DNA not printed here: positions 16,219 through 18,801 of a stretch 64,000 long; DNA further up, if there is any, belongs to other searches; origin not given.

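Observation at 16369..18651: Catalytically intact kinase with EssB-like topology directly upstream of essC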

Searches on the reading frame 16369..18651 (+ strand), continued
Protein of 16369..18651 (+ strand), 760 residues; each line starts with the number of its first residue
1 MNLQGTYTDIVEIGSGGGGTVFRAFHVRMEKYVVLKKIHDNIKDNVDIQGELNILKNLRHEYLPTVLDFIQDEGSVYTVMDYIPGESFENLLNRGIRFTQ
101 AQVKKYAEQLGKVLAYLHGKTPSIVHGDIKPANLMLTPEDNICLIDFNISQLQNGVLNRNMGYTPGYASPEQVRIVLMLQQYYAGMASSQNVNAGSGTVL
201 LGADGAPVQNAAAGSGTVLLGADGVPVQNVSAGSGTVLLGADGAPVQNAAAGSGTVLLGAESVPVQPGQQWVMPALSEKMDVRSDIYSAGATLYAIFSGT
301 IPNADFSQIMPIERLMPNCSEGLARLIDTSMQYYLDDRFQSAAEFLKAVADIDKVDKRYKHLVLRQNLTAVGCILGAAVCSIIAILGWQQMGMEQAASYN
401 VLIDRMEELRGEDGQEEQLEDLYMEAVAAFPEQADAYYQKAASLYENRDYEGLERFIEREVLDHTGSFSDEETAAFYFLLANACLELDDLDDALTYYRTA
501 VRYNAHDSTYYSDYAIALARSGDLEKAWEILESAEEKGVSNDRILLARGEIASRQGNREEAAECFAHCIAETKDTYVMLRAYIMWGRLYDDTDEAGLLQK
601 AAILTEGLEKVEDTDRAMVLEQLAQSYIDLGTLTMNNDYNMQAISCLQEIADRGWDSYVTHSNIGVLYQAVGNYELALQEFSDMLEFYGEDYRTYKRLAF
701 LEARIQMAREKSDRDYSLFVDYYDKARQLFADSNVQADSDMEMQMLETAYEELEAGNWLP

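Call 38: find_encoding_contigs(protein=P0010, flank=10000, max_places=1)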
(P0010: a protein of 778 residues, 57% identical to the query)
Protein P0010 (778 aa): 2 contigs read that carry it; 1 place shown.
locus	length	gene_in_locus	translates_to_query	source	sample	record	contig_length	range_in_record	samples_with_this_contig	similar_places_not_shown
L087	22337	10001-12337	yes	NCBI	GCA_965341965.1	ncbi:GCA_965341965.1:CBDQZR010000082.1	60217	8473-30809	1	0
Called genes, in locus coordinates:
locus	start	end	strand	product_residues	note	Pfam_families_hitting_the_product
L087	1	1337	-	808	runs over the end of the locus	PF22666:Glyco_hydro_2_N2, PF00703:Glyco_hydro_2, PF17786:Mannosidase_ig, PF17753:Ig_mannosidase (weak)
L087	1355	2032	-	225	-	PF07385:Lyx_isomer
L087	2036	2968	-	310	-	PF00294:PfkB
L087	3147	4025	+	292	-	PF02311:AraC_binding, PF07883:Cupin_2 (weak), PF00165:HTH_AraC, PF12833:HTH_18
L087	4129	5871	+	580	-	PF00128:Alpha-amylase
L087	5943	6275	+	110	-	-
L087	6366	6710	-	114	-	-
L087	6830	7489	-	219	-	PF12844:HTH_19, PF13560:HTH_31 (weak), PF01381:HTH_3, PF13443:HTH_26 (faint), PF07022:Phage_CI_repr (weak)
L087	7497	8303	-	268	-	PF08282:Hydrolase_3, PF05116:S6PP (weak)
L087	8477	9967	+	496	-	-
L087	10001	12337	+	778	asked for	PF00069:Pkinase, PF01636:APH (faint), PF07714:PK_Tyr_Ser-Thr, PF25064:ARM_TT21_5th (faint), PF00515:TPR_1 (faint), PF13424:TPR_12 (weak), PF13432:TPR_16, PF14559:TPR_19, +8 more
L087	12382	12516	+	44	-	-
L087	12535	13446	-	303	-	PF13428:TPR_14 (faint), PF13414:TPR_11 (weak), PF14559:TPR_19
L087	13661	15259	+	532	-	PF13240:Zn_Ribbon_1 (faint)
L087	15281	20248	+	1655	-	PF00498:FHA, PF01580:FtsK_SpoIIIE, PF01935:DUF87 (faint), PF05872:HerA_C (faint), PF13401:AAA_22 (faint), PF01580:FtsK_SpoIIIE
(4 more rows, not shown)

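Call 39: find_encoding_contigs(protein=P0058, flank=10000, max_places=1)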
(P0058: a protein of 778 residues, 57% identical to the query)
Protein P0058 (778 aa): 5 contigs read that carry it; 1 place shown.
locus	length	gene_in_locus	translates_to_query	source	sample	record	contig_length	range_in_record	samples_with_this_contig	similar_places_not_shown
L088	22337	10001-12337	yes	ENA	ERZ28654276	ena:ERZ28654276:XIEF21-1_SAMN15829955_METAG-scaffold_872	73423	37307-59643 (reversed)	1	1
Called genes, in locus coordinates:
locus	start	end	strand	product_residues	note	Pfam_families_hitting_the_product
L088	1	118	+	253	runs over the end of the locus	PF02463:SMC_N (faint), PF00005:ABC_tran, PF13304:AAA_21 (faint)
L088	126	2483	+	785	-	PF12704:MacB_PCD (faint), PF02687:FtsX (weak)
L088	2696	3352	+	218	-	PF12784:PDDEXK_2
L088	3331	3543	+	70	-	-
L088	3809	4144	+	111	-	-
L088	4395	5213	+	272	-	PF08281:Sigma70_r4_2, PF00196:GerE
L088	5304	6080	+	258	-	PF13485:Peptidase_MA_2 (weak)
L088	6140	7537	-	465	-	PF04108:ATG17_like (faint), PF07889:DUF1664 (faint), PF00015:MCPsignal, PF13682:CZB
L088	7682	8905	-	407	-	PF17996:CE2_N, PF00657:Lipase_GDSL, PF13472:Lipase_GDSL_2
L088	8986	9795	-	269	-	PF00702:Hydrolase (faint), PF08282:Hydrolase_3, PF05116:S6PP (weak)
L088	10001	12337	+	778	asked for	PF00069:Pkinase, PF01636:APH (faint), PF07714:PK_Tyr_Ser-Thr, PF07719:TPR_2 (faint), PF13176:TPR_7 (faint), PF13181:TPR_8 (faint), PF13424:TPR_12 (faint), PF14559:TPR_19 (weak), +6 more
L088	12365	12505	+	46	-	-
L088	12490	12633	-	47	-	-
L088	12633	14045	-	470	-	PF00069:Pkinase, PF03109:ABC1 (faint), PF07714:PK_Tyr_Ser-Thr, PF00515:TPR_1 (faint), PF13181:TPR_8 (faint)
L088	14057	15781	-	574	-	PF13240:Zn_Ribbon_1 (weak), PF07719:TPR_2 (faint), PF13428:TPR_14 (faint), PF14559:TPR_19 (faint)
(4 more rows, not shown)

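Call 40: find_encoding_contigs(protein=P0095, flank=10000, max_places=1)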
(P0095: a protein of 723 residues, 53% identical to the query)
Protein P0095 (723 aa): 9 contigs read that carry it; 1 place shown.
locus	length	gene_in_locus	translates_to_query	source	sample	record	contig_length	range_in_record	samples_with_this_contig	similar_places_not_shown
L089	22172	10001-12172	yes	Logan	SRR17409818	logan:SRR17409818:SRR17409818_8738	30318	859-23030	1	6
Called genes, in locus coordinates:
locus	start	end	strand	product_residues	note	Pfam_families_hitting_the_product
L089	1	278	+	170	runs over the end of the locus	PF01782:RimM, PF05239:PRC, PF24986:PRC_RimM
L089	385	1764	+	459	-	PF01746:tRNA_m1G_MT, PF00583:Acetyltransf_1, PF13673:Acetyltransf_10, PF08445:FR47, PF13508:Acetyltransf_7 (weak)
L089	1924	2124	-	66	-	PF13443:HTH_26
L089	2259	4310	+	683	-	PF00069:Pkinase, PF07714:PK_Tyr_Ser-Thr, PF03109:ABC1, PF13416:SBP_bac_8 (faint)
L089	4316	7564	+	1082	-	PF00069:Pkinase, PF07714:PK_Tyr_Ser-Thr, PF01636:APH (faint), PF03109:ABC1, PF06293:Kdo, PF03793:PASTA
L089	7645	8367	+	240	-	PF13672:PP2C_2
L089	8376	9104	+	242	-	PF00481:PP2C (weak), PF13672:PP2C_2, PF07228:SpoIIE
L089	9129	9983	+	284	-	-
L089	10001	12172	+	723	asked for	PF00069:Pkinase, PF01636:APH (faint), PF07714:PK_Tyr_Ser-Thr, PF13428:TPR_14 (faint), PF13181:TPR_8 (faint), PF13424:TPR_12 (faint)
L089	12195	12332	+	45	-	-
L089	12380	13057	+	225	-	PF04397:LytTR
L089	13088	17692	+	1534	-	PF00498:FHA, PF16697:Yop-YscD_cpl (weak), PF01580:FtsK_SpoIIIE, PF13555:AAA_29 (faint), PF01580:FtsK_SpoIIIE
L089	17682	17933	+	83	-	PF08817:YukD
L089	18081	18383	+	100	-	PF06013:WXG100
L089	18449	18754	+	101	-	PF06013:WXG100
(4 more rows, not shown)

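Call 41: find_encoding_contigs(protein=P0107, flank=10000, max_places=1)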
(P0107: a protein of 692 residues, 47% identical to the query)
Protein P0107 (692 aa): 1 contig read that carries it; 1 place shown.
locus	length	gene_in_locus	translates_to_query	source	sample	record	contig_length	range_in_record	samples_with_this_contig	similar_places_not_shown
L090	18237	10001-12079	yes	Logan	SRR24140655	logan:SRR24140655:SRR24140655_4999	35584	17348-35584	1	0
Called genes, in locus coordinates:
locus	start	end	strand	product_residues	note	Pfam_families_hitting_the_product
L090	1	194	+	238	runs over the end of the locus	PF04397:LytTR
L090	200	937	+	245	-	-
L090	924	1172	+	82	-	-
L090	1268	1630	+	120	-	-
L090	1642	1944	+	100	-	-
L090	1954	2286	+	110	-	PF06013:WXG100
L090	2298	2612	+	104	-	PF06013:WXG100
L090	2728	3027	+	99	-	PF06013:WXG100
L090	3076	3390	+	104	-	PF06013:WXG100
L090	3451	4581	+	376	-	-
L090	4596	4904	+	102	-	PF13780:DUF4176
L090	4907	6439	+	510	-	PF00092:VWA, PF13519:VWA_2, PF16697:Yop-YscD_cpl, PF00498:FHA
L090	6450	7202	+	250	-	PF00481:PP2C (weak), PF13672:PP2C_2, PF07228:SpoIIE (faint)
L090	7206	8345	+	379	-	-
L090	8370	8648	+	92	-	PF13780:DUF4176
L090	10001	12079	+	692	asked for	PF00069:Pkinase, PF01636:APH (faint), PF07714:PK_Tyr_Ser-Thr, PF13181:TPR_8 (faint), PF14559:TPR_19 (faint), PF13424:TPR_12 (faint), PF13428:TPR_14 (faint), PF07719:TPR_2 (faint), +1 more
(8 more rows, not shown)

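Call 52: search_protein_families(library=pfam, proteins=[L024:1038-3092:+, L024:3094-3543:+, L024:3556-4896:+, L024:5447-7132:+, L024:7171-9477:+, L024:9490-9981:+, L024:9983-11989:+, L024:12141-13121:+, L024:13143-14924:+, L024:15247-15885:+], max_evalue=0.001)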
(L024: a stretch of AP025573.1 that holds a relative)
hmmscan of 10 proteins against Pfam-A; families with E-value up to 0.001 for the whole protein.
L024:1038-3092:+ (684 aa): 3 families
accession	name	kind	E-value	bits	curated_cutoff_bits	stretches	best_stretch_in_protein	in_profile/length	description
PF24898.2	GGDEF_GdpP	-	2.6e-25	89.6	30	1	210-330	1-120/126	Cyclic-di-AMP phosphodiesterase GdpP-like, GGDEF domain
PF01368.27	DHH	-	1.7e-24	86.9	28.1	1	368-524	1-125/125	DHH family, N-terminal domain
PF02272.25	DHHA1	-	1e-13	52.1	25.9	1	602-676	19-101/102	DHHA1 domain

L024:3094-3543:+ (149 aa): 2 families
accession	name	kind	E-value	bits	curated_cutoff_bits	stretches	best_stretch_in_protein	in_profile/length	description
PF03948.19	Ribosomal_L9_C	-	1.6e-27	96.1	23.2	1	63-146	1-85/86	Ribosomal protein L9, C-terminal domain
PF01281.25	Ribosomal_L9_N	-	8.4e-23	80.1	20.7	1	1-47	1-47/47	Ribosomal protein L9, N-terminal domain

L024:3556-4896:+ (446 aa): 3 families
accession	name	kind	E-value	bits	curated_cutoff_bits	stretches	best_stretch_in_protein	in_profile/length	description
PF03796.21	DnaB_C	-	2.5e-116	387.9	27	1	185-441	1-255/255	DnaB-like helicase C terminal domain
PF00772.26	DnaB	-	1.7e-30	105.5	23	1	10-111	2-103/103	DnaB-like helicase N terminal domain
PF13481.12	AAA_25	-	3.5e-09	37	27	1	202-364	32-190/195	AAA domain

L024:5447-7132:+ (561 aa): 6 families
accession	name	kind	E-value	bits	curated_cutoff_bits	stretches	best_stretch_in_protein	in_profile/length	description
PF13181.12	TPR_8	-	5.7e-07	29.6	25.7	0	108-134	3-29/34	Tetratricopeptide repeat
PF07719.23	TPR_2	-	3.8e-06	27.1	27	0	77-103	6-32/34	Tetratricopeptide repeat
PF14559.12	TPR_19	-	4.6e-06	27.3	25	1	83-133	2-52/68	Tetratricopeptide repeat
PF13240.11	Zn_Ribbon_1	-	3.8e-05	23.8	25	1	2-24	1-23/23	zinc-ribbon domain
PF00515.34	TPR_1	-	0.00017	21.7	27.8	0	79-104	8-33/34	Tetratricopeptide repeat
PF13176.12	TPR_7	-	0.00066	20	27.9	0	110-131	3-24/36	Tetratricopeptide repeat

L024:7171-9477:+ (768 aa): 7 families
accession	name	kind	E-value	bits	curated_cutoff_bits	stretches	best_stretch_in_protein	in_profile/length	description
PF00498.31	FHA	-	2.7e-29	101.8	20.7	2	132-195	1-66/67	FHA domain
PF00005.33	ABC_tran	-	3.2e-27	96.2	25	1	237-384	1-137/137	ABC transporter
PF01061.29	ABC2_membrane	-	6.2e-19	68.8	26.9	1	499-703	1-206/211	ABC-2 type transporter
PF16697.10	Yop-YscD_cpl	-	5.4e-15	55.9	33.2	2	124-195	11-83/94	Inner membrane component of T3SS, cytoplasmic domain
PF12698.13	ABC2_membrane_3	-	1.2e-13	51.3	31.6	1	551-758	164-347/347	ABC-2 family transporter protein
PF13304.12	AAA_21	-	4.4e-09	37.3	27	1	346-414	228-298/304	AAA domain, putative AbiEii toxin, Type IV TA system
PF02463.25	SMC_N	-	7.1e-06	26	40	1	247-426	24-209/220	RecF/RecN/SMC N terminal domain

L024:9490-9981:+ (163 aa): 2 families
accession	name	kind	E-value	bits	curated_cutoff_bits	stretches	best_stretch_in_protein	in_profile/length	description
PF00498.31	FHA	-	1.1e-17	64.6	20.7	1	85-149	1-66/67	FHA domain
PF16697.10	Yop-YscD_cpl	-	1.3e-11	45.1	33.2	1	74-151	8-85/94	Inner membrane component of T3SS, cytoplasmic domain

L024:9983-11989:+ (668 aa): 17 families
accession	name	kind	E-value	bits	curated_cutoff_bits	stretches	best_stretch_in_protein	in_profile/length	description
PF00069.31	Pkinase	-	4.2e-39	135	31.7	1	12-258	2-239/263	Protein kinase domain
PF07714.23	PK_Tyr_Ser-Thr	-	8.4e-23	81.4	23.1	1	13-216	3-205/258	Protein tyrosine and serine/threonine kinase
PF13428.12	TPR_14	-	5.3e-15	54.9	23.5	0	570-609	4-43/44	Tetratricopeptide repeat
PF07719.23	TPR_2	-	2.2e-10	40.3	27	1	386-415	1-30/34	Tetratricopeptide repeat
PF13181.12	TPR_8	-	1.6e-08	34.5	25.7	1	386-415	1-30/34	Tetratricopeptide repeat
PF00515.34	TPR_1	-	3.8e-08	33.3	27.8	1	386-411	1-26/34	Tetratricopeptide repeat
PF13424.12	TPR_12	-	1.3e-06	28.9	30.1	0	385-447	2-72/77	Tetratricopeptide repeat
PF03109.22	ABC1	-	1.5e-06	28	22.9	1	60-166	125-226/244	ABC1 atypical kinase-like domain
PF13371.12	TPR_9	-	5.1e-06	26.8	35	0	550-597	12-59/73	Tetratricopeptide repeat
PF01636.29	APH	-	6.5e-06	26.5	23.2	0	124-152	166-195/239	Phosphotransferase enzyme family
PF12895.13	ANAPC3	-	3.5e-05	24.4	27.2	1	326-411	4-81/82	Anaphase-promoting complex, cyclosome, subunit 3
PF13176.12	TPR_7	-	6.4e-05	23.2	27.9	0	569-590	1-22/36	Tetratricopeptide repeat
PF14559.12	TPR_19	-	0.00011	22.9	25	0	324-368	4-48/68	Tetratricopeptide repeat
PF13431.12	TPR_17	-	0.00016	22.2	24.4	0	567-586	13-32/34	Tetratricopeptide repeat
PF07721.20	TPR_4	-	0.00019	22.2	27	0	572-590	6-24/26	Tetratricopeptide repeat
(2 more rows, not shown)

L024:12141-13121:+ (326 aa): 0 families

L024:13143-14924:+ (593 aa): 10 families
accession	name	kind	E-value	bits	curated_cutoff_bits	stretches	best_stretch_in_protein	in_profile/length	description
PF14903.11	WG_beta_rep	-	2.2e-18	66.4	25.6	3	368-385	1-18/35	WG containing repeat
PF13414.12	TPR_11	-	8.7e-07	29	26.8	1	81-119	4-42/42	TPR repeat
PF14559.12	TPR_19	-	2.2e-06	28.4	25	1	86-137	6-57/68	Tetratricopeptide repeat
PF13428.12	TPR_14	-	2.8e-06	27.9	23.5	0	107-137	3-33/44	Tetratricopeptide repeat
PF13240.11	Zn_Ribbon_1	-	3.2e-06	27.2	25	1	2-21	1-20/23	zinc-ribbon domain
PF13431.12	TPR_17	-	9.4e-06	26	24.4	1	94-125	2-33/34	Tetratricopeptide repeat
PF07719.23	TPR_2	-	0.00013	22.3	27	0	72-103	2-33/34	Tetratricopeptide repeat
PF24463.1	DUF7577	-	0.00014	21.8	28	1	2-21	4-23/27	Domain of unknown function (DUF7577)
PF13248.11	Zn_ribbon_3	-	0.00022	21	27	1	2-23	4-25/26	zinc-ribbon domain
PF12773.13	DZR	-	0.00075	20.1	27.3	0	3-25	1-23/45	Double zinc ribbon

L024:15247-15885:+ (212 aa): 5 families
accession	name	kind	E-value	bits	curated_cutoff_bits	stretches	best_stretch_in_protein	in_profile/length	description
PF13308.11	YARHG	-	9.4e-26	90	27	1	113-199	2-83/85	YARHG domain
PF13240.11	Zn_Ribbon_1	-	1.3e-06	28.5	25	1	9-29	2-22/23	zinc-ribbon domain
PF16118.10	DUF4834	-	7.5e-06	27.2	27.8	0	38-104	9-75/99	Domain of unknown function (DUF4834)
PF13248.11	Zn_ribbon_3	-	2.3e-05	24.1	27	1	8-29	4-25/26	zinc-ribbon domain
PF12773.13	DZR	-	0.00025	21.6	27.3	1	9-27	27-45/45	Double zinc ribbon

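Call 54: predict_structure(alignment_id=A1)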
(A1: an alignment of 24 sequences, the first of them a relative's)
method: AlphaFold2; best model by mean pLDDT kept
length: 760 residues; sequences in the alignment: 24
mean_pLDDT: 79.4   pTM: 0.45
mean pLDDT of the five models: 79.4, 79.2, 77.7, 77.3, 75.8
residues with pLDDT >= 90: 269; 70-90: 344; 50-70: 56; < 50: 91
segments of 3 or more residues with pLDDT < 50: 151-156, 189-216, 218-272
pLDDT, mean of each block of 10 residues (from residue 1): 73 69 84 79 60 77 85 77 88 90 95 90 78 90 75 47 80 82 61 27 25 42 31 29 30 27 33 59 91 93 88 88 93 92 93 75 78 83 84 85 87 77 90 89 88 91 87 93 90 93 90 90 90 86 90 89 93 89 90 87 92 87 93 91 94 87 92 92 90 92 89 89 92 77 87 84
secondary structure, 60 per line:
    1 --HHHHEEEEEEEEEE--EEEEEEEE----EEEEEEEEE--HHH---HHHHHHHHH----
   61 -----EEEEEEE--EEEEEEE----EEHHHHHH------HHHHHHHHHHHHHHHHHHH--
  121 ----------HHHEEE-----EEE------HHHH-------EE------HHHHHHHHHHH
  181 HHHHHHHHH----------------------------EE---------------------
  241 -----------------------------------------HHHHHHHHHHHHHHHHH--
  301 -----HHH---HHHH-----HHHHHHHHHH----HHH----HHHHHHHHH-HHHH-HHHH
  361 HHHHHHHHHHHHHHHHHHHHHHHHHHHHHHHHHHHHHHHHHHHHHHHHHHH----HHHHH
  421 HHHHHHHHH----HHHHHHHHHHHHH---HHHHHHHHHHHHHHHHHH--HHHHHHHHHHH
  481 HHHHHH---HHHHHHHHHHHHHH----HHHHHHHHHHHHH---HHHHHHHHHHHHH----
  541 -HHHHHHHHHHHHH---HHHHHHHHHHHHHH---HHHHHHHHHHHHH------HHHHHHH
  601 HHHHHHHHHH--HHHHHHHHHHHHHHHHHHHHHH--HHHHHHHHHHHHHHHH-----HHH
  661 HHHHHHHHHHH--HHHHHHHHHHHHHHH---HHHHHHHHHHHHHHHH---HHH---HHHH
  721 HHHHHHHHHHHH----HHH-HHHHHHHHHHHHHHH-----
elements in order (helices of 4 or more, strands of 3 or more residues): H3-6 E7-16 E19-26 E31-39 H48-56 E66-72 E75-81 H88-93 H100-118 E134-136 E142-144 H151-154 H170-189 H282-298 H312-315 H321-330 H342-350 H352-355 H357-411 H416-429 H434-446 H450-467 H470-486 H490-503 H508-520 H524-536 H542-554 H558-571 H575-587 H594-610 H613-634 H637-652 H658-671 H674-688 H692-707 H717-732 H741-755
